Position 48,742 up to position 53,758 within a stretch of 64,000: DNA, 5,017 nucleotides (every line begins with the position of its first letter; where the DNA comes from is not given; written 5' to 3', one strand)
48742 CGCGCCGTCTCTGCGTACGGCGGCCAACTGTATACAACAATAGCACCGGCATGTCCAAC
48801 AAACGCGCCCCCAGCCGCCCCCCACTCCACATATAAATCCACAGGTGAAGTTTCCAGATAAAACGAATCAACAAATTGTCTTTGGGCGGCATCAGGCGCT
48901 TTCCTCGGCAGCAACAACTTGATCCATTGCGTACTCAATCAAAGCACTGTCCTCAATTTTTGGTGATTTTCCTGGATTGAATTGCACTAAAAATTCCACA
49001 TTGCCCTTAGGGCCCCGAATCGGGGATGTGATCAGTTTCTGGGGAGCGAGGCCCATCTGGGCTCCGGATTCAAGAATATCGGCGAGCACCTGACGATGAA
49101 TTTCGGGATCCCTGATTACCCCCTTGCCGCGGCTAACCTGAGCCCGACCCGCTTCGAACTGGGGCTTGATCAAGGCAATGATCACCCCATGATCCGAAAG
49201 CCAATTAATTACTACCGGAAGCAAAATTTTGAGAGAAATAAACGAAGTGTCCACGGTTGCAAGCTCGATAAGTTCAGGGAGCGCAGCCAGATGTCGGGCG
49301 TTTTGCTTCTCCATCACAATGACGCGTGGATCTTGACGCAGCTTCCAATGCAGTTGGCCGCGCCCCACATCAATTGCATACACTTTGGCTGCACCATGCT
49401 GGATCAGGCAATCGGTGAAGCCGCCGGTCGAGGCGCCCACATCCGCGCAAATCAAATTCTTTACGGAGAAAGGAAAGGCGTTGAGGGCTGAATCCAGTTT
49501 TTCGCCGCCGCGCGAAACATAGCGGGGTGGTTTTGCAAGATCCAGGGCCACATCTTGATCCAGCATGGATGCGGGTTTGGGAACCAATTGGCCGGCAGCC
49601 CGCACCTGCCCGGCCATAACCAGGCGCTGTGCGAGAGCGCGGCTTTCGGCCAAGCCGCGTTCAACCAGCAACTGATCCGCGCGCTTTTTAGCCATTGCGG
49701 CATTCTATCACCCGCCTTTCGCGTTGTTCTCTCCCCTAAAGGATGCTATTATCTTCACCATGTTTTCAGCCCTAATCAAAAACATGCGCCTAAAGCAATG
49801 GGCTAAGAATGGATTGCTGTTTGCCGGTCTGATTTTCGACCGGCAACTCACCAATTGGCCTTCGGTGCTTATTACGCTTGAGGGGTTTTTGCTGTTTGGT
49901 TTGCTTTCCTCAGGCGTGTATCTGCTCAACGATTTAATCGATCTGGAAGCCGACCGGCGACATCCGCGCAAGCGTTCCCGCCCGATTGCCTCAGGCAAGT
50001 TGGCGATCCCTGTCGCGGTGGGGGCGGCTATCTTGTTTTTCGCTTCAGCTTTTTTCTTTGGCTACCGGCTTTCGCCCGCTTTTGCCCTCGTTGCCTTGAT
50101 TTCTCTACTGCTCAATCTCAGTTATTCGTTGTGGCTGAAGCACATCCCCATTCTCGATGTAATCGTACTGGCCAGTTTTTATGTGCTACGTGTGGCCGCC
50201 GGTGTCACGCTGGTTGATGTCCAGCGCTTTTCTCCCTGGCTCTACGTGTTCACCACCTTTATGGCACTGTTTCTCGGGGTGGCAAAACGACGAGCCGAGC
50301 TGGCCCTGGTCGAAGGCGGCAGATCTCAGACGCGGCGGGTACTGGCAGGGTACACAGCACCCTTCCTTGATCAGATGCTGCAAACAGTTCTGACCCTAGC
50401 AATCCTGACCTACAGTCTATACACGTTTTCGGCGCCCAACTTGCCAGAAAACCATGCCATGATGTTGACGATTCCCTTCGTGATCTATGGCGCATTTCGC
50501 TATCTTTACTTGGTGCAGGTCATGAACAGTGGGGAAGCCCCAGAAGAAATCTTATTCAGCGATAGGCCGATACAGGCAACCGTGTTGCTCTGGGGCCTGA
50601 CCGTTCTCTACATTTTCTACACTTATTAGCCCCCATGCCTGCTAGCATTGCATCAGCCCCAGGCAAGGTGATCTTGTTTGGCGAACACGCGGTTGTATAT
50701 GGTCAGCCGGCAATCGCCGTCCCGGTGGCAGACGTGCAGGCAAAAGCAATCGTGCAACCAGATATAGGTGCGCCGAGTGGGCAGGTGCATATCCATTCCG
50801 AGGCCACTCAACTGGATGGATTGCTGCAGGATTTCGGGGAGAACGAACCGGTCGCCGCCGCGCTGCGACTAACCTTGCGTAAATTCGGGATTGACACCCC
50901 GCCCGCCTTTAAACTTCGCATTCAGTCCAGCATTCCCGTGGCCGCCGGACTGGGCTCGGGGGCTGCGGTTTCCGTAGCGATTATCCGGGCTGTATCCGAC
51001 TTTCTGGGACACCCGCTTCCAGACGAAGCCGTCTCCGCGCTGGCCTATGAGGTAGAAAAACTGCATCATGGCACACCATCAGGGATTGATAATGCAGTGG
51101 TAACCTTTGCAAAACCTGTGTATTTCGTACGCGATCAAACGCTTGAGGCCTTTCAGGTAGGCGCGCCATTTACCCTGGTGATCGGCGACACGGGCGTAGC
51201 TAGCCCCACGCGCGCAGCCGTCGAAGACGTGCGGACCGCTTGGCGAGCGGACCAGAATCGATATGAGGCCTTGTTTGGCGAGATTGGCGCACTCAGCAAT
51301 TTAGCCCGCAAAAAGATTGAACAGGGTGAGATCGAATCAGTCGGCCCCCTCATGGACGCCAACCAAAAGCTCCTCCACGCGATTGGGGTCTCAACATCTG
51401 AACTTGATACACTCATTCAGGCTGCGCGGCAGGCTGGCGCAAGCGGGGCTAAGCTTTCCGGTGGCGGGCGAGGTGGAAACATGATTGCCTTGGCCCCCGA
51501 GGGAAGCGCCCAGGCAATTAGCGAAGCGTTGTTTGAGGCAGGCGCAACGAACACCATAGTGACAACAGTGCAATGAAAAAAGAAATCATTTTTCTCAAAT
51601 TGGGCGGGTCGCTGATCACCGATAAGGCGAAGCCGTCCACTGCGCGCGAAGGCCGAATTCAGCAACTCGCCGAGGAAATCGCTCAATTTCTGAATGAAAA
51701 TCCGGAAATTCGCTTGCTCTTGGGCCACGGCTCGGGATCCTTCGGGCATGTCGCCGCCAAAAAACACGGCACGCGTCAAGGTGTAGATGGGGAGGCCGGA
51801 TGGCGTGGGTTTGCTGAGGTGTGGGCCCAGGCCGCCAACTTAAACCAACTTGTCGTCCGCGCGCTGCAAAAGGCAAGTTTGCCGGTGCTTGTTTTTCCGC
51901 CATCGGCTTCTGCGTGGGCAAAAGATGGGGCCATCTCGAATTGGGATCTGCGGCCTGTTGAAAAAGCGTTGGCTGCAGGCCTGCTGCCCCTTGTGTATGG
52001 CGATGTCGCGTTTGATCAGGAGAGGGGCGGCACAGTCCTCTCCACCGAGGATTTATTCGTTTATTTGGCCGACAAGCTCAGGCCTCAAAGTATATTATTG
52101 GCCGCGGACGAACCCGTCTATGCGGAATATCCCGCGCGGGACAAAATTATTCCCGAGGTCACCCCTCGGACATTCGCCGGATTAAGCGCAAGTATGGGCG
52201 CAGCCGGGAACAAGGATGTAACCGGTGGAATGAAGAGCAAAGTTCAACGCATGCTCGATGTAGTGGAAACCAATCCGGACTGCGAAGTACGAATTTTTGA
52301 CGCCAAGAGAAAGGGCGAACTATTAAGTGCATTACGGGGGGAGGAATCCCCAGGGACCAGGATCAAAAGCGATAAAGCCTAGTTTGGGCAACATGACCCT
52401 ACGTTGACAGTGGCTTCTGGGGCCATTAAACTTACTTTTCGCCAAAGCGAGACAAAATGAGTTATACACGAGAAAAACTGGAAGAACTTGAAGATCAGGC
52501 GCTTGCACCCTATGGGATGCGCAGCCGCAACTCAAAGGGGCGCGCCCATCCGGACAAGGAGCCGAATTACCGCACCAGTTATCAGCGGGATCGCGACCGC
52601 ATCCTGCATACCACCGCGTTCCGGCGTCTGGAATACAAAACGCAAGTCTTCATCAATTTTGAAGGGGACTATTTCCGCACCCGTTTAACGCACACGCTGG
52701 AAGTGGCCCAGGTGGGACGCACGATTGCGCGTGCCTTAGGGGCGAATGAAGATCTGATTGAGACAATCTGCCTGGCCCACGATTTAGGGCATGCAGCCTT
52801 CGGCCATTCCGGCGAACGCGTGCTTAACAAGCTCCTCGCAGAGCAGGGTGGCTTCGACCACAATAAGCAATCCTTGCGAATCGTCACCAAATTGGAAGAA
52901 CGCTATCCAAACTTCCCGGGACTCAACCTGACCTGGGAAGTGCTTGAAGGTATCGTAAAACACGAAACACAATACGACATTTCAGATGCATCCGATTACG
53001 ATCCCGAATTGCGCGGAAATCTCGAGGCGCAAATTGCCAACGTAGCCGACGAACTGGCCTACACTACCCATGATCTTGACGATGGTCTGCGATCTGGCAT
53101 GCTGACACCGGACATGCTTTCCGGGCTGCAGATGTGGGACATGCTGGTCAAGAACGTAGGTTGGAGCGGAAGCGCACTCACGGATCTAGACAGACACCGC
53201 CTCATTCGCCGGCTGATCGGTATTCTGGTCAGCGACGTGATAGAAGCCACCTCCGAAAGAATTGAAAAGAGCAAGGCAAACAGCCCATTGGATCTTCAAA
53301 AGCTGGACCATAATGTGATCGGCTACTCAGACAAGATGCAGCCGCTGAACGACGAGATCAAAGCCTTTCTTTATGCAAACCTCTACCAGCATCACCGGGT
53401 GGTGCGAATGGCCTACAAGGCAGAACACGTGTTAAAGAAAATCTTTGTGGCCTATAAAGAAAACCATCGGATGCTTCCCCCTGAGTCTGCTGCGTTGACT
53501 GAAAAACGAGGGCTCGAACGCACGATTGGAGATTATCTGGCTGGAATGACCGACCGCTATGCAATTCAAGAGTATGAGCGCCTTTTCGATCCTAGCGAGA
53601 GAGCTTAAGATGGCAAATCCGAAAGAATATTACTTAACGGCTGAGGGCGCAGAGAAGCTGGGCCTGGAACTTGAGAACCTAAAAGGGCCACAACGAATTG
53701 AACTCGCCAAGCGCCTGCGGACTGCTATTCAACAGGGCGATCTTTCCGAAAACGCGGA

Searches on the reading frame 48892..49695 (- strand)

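Call 5: search_protein_families(library=pfam, proteins=[window:48892-49695:-], max_evalue=0.01)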
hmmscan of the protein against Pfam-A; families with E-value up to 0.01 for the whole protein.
window:48892-49695:- (267 aa): 2 families
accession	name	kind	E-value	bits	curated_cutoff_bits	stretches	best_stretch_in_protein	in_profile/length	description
PF01728.25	FtsJ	-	2.9e-38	132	24.1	1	59-239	1-179/181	FtsJ-like methyltransferase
PF01479.30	S4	-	2.7e-06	27.4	22.8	1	5-46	2-43/48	S4 domain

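Call 93: search_protein_families(library=ncbifam, proteins=[window:48892-49695:-], max_evalue=1e-8)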
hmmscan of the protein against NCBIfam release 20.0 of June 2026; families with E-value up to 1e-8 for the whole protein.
window:48892-49695:- (267 aa): 2 families
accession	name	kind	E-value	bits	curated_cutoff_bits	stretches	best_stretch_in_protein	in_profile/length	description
TIGR00478.1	tly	subfamily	2.5e-74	249.5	185.8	1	5-234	1-228/228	TlyA family rRNA (cytidine-2'-O)-methyltransferase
NF049952.1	23rRNACMtaseTlyA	equivalog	1.7e-51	175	250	1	5-240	2-235/236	23S rRNA (cytidine-2'-O)-methyltransferase TlyA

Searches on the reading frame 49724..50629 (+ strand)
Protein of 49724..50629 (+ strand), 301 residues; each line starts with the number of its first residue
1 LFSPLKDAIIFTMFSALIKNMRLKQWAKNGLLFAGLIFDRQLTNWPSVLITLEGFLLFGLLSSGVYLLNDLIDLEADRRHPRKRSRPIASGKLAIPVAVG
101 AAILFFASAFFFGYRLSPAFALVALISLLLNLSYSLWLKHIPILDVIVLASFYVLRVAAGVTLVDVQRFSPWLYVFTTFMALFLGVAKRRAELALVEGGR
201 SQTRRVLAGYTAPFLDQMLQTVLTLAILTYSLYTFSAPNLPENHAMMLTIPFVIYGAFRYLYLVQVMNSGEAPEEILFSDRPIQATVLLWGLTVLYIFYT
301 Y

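Call 55: search_protein_families(library=pfam, proteins=[window:49724-50629:+], max_evalue=0.00001)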
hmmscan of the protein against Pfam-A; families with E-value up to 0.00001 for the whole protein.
window:49724-50629:+ (301 aa): 1 family
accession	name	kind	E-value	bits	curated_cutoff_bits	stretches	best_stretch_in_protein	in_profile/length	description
PF01040.23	UbiA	-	5.6e-24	85.2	34.2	1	40-270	14-238/250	UbiA prenyltransferase family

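Call 56: search_protein_families(library=ncbifam, proteins=[window:49724-50629:+], max_evalue=0.00001)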
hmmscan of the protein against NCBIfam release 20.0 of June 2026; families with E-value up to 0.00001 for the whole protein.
window:49724-50629:+ (301 aa): 12 families
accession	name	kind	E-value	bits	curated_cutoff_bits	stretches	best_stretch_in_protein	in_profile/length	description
NF008977.0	PRK12324.1-2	equivalog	1.4e-71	241.3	234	1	16-299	4-288/297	decaprenyl-phosphate phosphoribosyltransferase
NF008978.0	PRK12324.1-4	equivalog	1.6e-61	208.1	207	1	14-299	32-320/322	decaprenyl-phosphate phosphoribosyltransferase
NF006088.0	PRK08238.1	equivalog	3.4e-55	187.6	351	1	14-290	192-472/482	UbiA family prenyltransferase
NF008976.0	PRK12324.1-1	equivalog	4.6e-46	157.6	474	1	13-294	17-299/306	decaprenyl-phosphate phosphoribosyltransferase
NF009523.0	PRK12884.1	equivalog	1.6e-15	57.1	269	1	51-258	39-244/279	prenyltransferase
TIGR01473.1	cyoE_ctaB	equivalog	6.4e-10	39.3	210.3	1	35-147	22-135/281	heme o synthase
TIGR01475.1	ubiA_other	subfamily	7.5e-10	38.7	180.8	1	32-176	21-157/282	UbiA-like polyprenyltransferase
NF009609.0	PRK13106.1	equivalog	1.8e-07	30.9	349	1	54-180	55-188/301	prenyltransferase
NF035940.1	prenyl_rel_EboC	equivalog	1.8e-07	30.8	250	1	58-177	49-165/292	UbiA-like protein EboC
NF009521.0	PRK12882.1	equivalog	3.2e-06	26.6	296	1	61-150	51-138/280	geranylgeranylglycerol-phosphate geranylgeranyltransferase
NF005742.0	PRK07566.1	equivalog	4.4e-06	26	313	1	44-172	58-191/315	chlorophyll synthase ChlG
NF003349.0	PRK04375.1-2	equivalog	5.9e-06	25.7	246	0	40-142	53-154/318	heme o synthase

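Call 65: find_homologous_proteins(query=window:49724-50629:+, max_evalue=1e-10)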
Query window:49724-50629:+ (301 aa): 7996 proteins with E <= 1e-10 among 8000 candidates; the best 120 are listed.
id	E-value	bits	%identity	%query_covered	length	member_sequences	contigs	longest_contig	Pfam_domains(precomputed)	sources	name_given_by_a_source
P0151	1.0e-180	618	100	96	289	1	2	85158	PF01040.24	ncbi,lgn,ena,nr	ncbi:MAG: decaprenyl-phosphate phosphoribosyltransferase [Chloroflexi bacterium]|nr:decaprenyl-phosp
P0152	3.1e-152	524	82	96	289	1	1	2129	PF01040.24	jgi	jgi:4-hydroxybenzoate polyprenyltransferase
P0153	2.8e-151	521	82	96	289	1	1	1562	PF01040.24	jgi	jgi:4-hydroxybenzoate polyprenyltransferase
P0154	1.3e-145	502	80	96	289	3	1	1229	PF01040.24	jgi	jgi:4-hydroxybenzoate polyprenyltransferase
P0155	4.9e-143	494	78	96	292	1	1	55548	PF01040.24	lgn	-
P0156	9.1e-137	473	76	96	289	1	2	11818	PF01040.24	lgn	-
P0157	1.9e-136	472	75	97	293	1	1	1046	PF01040.24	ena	-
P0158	1.2e-133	463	72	98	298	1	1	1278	PF01040.24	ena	-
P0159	4.3e-133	461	73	96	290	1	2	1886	PF01040.24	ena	-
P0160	5.8e-133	461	71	98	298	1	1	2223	PF01040.24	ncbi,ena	-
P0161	9.5e-132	457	71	98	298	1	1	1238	PF01040.24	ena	-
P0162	2.7e-131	455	71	97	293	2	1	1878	PF01040.24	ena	-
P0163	4.4e-131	455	72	94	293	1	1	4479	PF01040.24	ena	-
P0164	6.5e-131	454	72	97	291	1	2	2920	PF01040.24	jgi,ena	-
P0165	8.1e-131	454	72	97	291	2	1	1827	PF01040.24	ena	-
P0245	1.2e-117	411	66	96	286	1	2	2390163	PF01040.24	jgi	jgi:4-hydroxybenzoate polyprenyltransferase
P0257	3.4e-116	406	67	96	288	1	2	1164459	PF01040.24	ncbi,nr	ncbi:MAG: decaprenyl-phosphate phosphoribosyltransferase [Anaerolineales bacterium]|nr:decaprenyl-ph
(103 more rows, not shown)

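Call 66: find_encoding_contigs(protein=P0245, flank=10000, max_places=1)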
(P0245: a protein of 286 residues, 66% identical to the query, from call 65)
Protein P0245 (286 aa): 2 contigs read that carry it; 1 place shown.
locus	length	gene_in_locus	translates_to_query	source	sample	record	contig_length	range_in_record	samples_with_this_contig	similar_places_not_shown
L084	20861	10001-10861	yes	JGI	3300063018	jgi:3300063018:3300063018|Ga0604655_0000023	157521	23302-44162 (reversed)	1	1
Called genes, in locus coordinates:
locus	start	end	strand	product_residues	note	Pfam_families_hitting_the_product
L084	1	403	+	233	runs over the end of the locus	PF13462:Thioredoxin_4, PF01323:DSBA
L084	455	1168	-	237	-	PF04474:DUF554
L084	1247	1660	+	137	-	PF12836:HHH_3, PF00633:HHH (faint), PF03934:T2SSK (faint), PF12826:HHH_2 (faint)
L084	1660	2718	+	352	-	PF00291:PALP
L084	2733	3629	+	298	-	PF00288:GHMP_kinases_N, PF08544:GHMP_kinases_C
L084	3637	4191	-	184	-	PF22769:DCD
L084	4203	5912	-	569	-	PF09587:PGA_cap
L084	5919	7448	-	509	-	PF07837:FTCD_N, PF02971:FTCD, PF04961:FTCD_C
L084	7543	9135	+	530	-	PF16927:HisKA_7TM, PF00989:PAS, PF13188:PAS_8, PF08448:PAS_4, PF13426:PAS_9 (faint), PF00990:GGDEF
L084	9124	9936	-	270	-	PF01479:S4, PF01728:FtsJ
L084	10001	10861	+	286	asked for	PF01040:UbiA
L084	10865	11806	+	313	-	PF00288:GHMP_kinases_N, PF08544:GHMP_kinases_C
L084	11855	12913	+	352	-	PF03462:PCRF, PF00472:RF-1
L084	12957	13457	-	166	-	PF10027:DUF2269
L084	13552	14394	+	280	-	PF17827:PrmC_N, PF05175:MTS, PF05971:Methyltransf_10 (weak), PF06325:PrmA (weak), PF08242:Methyltransf_12, PF13649:Methyltransf_25 (weak)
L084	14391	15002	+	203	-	PF01300:Sua5_yciO_yrdC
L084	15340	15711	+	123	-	PF02537:CRCB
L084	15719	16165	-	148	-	PF06044:DpnI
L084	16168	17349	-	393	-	PF00814:TsaD, PF22521:HypF_C_2 (weak)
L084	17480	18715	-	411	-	PF01321:Creatinase_N (weak), PF00557:Peptidase_M24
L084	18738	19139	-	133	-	-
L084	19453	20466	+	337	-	PF13302:Acetyltransf_3 (faint), PF13673:Acetyltransf_10 (faint), PF00583:Acetyltransf_1, PF13508:Acetyltransf_7 (weak)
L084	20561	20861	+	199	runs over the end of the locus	PF00702:Hydrolase, PF13419:HAD_2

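Call 67: find_encoding_contigs(protein=P0257, flank=10000, max_places=1)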
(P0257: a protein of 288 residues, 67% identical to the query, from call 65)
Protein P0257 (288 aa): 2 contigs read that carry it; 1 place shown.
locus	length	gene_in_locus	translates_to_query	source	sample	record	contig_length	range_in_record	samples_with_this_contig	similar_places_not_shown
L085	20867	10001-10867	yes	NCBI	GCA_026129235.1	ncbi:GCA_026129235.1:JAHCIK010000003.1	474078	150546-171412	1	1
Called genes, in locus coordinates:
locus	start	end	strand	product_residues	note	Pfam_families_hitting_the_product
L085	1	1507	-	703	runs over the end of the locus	PF13231:PMT_2 (weak)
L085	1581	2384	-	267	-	PF13489:Methyltransf_23, PF13847:Methyltransf_31, PF08241:Methyltransf_11, PF08242:Methyltransf_12, PF13649:Methyltransf_25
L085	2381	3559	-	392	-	PF20706:GT4-conflict (faint), PF13439:Glyco_transf_4, PF13579:Glyco_trans_4_4, PF00534:Glycos_transf_1, PF13692:Glyco_trans_1_4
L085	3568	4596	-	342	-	PF00106:adh_short (weak), PF01073:3Beta_HSD, PF01370:Epimerase, PF02719:Polysacc_synt_2, PF04321:RmlD_sub_bind, PF07993:NAD_binding_4, PF08659:KR (weak), PF16363:GDP_Man_Dehyd, +1 more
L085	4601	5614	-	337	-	PF03706:LPG_synthase_TM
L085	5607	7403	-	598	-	PF00009:GTP_EFTU, PF00679:EFG_C, PF06421:LepA_C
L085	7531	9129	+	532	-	PF16927:HisKA_7TM, PF13188:PAS_8 (faint), PF00990:GGDEF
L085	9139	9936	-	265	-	PF01479:S4, PF01728:FtsJ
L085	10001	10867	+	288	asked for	PF01040:UbiA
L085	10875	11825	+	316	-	PF00288:GHMP_kinases_N, PF08544:GHMP_kinases_C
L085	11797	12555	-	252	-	PF01022:HTH_5 (weak), PF01451:LMWPc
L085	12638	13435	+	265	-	PF00696:AA_kinase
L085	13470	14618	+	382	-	PF01966:HD, PF13286:HD_assoc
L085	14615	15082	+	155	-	PF03449:GreA_GreB_N, PF01272:GreA_GreB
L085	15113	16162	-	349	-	-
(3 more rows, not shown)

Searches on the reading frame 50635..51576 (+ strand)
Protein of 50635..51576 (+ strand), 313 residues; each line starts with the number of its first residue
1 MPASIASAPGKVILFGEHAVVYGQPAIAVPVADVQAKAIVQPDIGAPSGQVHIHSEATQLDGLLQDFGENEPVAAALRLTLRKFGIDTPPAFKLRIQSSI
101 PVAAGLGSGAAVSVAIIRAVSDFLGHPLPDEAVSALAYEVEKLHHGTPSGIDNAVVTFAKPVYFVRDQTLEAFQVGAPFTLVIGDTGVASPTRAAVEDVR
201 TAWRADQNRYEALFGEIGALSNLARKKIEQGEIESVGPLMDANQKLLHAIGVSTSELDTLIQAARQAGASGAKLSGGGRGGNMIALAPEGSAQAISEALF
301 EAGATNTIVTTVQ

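Call 55: search_protein_families(library=pfam, proteins=[window:50635-51576:+], max_evalue=0.00001)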
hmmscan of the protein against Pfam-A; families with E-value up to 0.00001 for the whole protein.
window:50635-51576:+ (313 aa): 2 families
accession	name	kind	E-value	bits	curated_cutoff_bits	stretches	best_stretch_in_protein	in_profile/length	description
PF00288.32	GHMP_kinases_N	-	8.2e-20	71.3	22.3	1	74-157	4-83/87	GHMP kinases N terminal domain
PF08544.19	GHMP_kinases_C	-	3.8e-14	53.3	21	1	225-303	2-83/85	GHMP kinases C terminal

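Call 56: search_protein_families(library=ncbifam, proteins=[window:50635-51576:+], max_evalue=0.00001)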
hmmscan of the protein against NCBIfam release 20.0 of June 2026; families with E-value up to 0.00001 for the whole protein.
window:50635-51576:+ (313 aa): 15 families
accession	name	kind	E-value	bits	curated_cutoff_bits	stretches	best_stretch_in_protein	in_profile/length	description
TIGR00549.1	mevalon_kin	equivalog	9.5e-80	268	163.05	1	8-286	1-276/276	mevalonate kinase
NF003036.0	PRK03926.1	equivalog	4.8e-65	219.6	403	1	5-309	3-289/302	mevalonate kinase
NF003006.0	PRK03817.1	equivalog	5e-23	81.6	443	2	224-301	249-327/352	galactokinase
NF001816.0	PRK00555.1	equivalog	1.1e-14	54.2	509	1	228-303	264-340/363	galactokinase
TIGR00131.1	gal_kin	equivalog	1.4e-13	50.5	226.65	1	225-302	286-365/388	galactokinase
NF003705.0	PRK05322.1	equivalog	3.2e-12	45.9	385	1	224-298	284-360/388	galactokinase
NF049969.1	GlMnHpPKinHddA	equivalog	1.4e-11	44.4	600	1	86-150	92-156/338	D-glycero-D-manno-heptose 7-phosphate kinase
TIGR00191.1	thrB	equivalog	1.9e-11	43.4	168.25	1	73-144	63-132/304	homoserine kinase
NF003472.0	PRK05101.1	equivalog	1.3e-10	40.7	499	0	225-302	279-359/382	galactokinase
NF002288.1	PRK01212.1-4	equivalog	1.4e-10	40.8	194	1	51-302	39-281/303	homoserine kinase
TIGR01220.1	Pmev_kin_Gr_pos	equivalog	1.9e-09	37.1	165.7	0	91-159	100-172/358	phosphomevalonate kinase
NF040957.1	Arch_PMK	equivalog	2.8e-09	36.9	500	1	6-288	2-288/316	phosphomevalonate kinase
TIGR01920.1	Shik_kin_archae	equivalog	6.6e-09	35.5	126.85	1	69-139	49-117/266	shikimate kinase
NF002870.0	PRK03188.1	equivalog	2.8e-08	32.8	286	0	81-139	85-141/310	4-(cytidine 5'-diphospho)-2-C-methyl-D-erythritol kinase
NF009948.0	PRK13412.1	equivalog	4e-08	31.4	721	0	53-141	694-776/974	bifunctional fucokinase/fucose-1-phosphate guanylyltransferase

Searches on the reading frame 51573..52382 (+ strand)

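Call 55: search_protein_families(library=pfam, proteins=[window:51573-52382:+], max_evalue=0.00001)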
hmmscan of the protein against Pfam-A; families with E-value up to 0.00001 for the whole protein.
window:51573-52382:+ (269 aa): 1 family
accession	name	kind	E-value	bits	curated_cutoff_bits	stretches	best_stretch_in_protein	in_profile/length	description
PF00696.33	AA_kinase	-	5.9e-29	101.9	24.9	1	5-242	2-233/234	Amino acid kinase family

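Call 56: search_protein_families(library=ncbifam, proteins=[window:51573-52382:+], max_evalue=0.00001)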
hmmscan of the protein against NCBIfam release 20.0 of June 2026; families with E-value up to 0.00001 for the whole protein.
window:51573-52382:+ (269 aa): 3 families
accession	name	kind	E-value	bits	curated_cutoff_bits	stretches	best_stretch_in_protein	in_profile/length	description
NF040647.1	IPPK_Arch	equivalog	2.3e-47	161.4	120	1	6-264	1-259/259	isopentenyl phosphate kinase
NF000338.1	fomA_AB016934.1.gene6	equivalog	3.1e-09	36.3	550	1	2-251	2-244/266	fosfomycin resistance kinase FomA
NF000122.1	485965_fosC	equivalog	4.3e-08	33.4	350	1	105-229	24-146/182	fosfomycin resistance kinase FosC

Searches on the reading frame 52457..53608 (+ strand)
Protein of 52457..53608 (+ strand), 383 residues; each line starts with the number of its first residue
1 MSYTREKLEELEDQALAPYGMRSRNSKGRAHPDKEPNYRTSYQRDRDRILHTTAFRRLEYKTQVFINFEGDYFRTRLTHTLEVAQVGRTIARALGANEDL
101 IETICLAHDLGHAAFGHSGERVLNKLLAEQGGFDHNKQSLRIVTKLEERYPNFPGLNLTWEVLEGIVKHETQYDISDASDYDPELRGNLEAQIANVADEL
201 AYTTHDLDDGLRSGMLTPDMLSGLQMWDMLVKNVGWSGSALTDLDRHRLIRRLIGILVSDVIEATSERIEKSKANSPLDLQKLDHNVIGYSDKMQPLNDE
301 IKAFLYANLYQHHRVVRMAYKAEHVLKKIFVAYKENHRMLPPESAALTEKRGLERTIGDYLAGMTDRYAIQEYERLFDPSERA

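Call 55: search_protein_families(library=pfam, proteins=[window:52457-53608:+], max_evalue=0.00001)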
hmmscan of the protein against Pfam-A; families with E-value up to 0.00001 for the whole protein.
window:52457-53608:+ (383 aa): 2 families
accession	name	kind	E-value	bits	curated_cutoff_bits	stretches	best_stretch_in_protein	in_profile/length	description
PF13286.11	HD_assoc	-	5.5e-23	81.8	22.2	1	289-375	2-91/91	Phosphohydrolase-associated domain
PF01966.28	HD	-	3.7e-18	66.3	22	1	76-201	1-114/116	HD domain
